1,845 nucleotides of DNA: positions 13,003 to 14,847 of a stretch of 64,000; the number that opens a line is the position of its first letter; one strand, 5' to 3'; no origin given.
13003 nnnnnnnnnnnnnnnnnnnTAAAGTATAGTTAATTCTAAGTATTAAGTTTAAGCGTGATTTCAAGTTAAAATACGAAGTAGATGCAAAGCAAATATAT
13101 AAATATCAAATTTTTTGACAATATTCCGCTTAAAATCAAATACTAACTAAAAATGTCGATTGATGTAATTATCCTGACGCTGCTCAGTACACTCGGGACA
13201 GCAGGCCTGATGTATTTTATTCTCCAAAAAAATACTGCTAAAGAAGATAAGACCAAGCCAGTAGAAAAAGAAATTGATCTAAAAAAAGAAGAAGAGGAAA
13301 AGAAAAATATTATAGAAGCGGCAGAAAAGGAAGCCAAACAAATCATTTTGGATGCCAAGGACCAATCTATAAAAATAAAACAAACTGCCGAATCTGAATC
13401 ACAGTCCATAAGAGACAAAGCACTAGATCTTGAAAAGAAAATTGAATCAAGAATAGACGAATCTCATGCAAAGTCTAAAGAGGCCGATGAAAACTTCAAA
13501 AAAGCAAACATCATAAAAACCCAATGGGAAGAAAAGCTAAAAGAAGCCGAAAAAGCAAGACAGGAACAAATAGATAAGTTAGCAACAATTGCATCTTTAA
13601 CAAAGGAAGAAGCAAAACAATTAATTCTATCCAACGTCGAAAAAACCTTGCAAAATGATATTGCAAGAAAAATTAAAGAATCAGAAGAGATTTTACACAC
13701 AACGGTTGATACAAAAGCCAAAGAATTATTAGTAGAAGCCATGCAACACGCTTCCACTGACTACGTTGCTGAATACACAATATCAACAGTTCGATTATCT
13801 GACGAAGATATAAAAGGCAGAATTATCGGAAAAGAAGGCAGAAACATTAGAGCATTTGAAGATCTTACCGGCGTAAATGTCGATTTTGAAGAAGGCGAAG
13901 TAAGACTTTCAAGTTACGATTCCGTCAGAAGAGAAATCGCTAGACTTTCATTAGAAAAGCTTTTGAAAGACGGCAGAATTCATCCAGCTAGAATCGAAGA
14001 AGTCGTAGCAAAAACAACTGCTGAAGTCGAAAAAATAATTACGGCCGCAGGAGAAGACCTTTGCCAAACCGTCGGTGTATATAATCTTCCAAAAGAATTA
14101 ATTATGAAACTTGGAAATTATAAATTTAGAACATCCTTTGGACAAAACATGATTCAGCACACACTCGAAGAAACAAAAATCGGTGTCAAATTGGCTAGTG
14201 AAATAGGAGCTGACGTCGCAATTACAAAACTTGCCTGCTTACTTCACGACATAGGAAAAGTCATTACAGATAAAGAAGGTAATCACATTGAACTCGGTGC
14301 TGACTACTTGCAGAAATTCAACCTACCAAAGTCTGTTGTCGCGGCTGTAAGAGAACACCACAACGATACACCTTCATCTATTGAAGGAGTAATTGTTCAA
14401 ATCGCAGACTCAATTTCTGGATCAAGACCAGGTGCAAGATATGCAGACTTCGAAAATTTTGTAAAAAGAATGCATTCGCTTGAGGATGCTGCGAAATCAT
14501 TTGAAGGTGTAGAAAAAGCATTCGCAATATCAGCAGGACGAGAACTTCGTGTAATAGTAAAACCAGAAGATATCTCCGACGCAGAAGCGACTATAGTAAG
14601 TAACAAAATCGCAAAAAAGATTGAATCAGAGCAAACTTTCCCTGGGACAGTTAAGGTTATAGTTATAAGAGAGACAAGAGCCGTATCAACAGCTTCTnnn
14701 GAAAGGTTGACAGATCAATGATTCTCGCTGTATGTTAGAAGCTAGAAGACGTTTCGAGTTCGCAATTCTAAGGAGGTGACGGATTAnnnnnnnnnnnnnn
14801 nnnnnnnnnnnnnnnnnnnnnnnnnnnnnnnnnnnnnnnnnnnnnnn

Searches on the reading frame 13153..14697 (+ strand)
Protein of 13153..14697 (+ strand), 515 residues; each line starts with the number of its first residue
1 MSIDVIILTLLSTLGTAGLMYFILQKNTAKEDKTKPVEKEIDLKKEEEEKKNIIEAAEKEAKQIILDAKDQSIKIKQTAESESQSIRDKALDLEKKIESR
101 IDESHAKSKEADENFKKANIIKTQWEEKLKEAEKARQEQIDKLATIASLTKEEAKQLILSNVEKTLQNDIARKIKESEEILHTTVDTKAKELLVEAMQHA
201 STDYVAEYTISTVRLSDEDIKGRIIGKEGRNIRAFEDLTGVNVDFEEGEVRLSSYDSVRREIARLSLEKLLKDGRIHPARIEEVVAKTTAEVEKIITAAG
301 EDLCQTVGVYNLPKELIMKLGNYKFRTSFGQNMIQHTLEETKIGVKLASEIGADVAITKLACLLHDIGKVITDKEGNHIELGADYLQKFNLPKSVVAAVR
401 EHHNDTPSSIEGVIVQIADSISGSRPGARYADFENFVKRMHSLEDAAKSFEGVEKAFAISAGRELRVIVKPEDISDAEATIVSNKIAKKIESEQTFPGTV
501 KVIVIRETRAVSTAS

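Call 87: search_protein_families(library=pfam, proteins=[window:13153-14697:+], max_evalue=0.00001)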
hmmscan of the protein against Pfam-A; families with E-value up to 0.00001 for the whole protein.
window:13153-14697:+ (515 aa): 3 families
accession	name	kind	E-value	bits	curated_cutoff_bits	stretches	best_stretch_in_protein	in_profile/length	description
PF12072.13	RNase_Y_N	-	1.4e-18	67.5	32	1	42-204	28-201/201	RNase Y N-terminal region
PF01966.28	HD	-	1.5e-17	64.4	22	1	334-422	2-114/116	HD domain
PF00013.35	KH_1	-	1.9e-06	28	21.5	1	218-250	8-41/66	KH domain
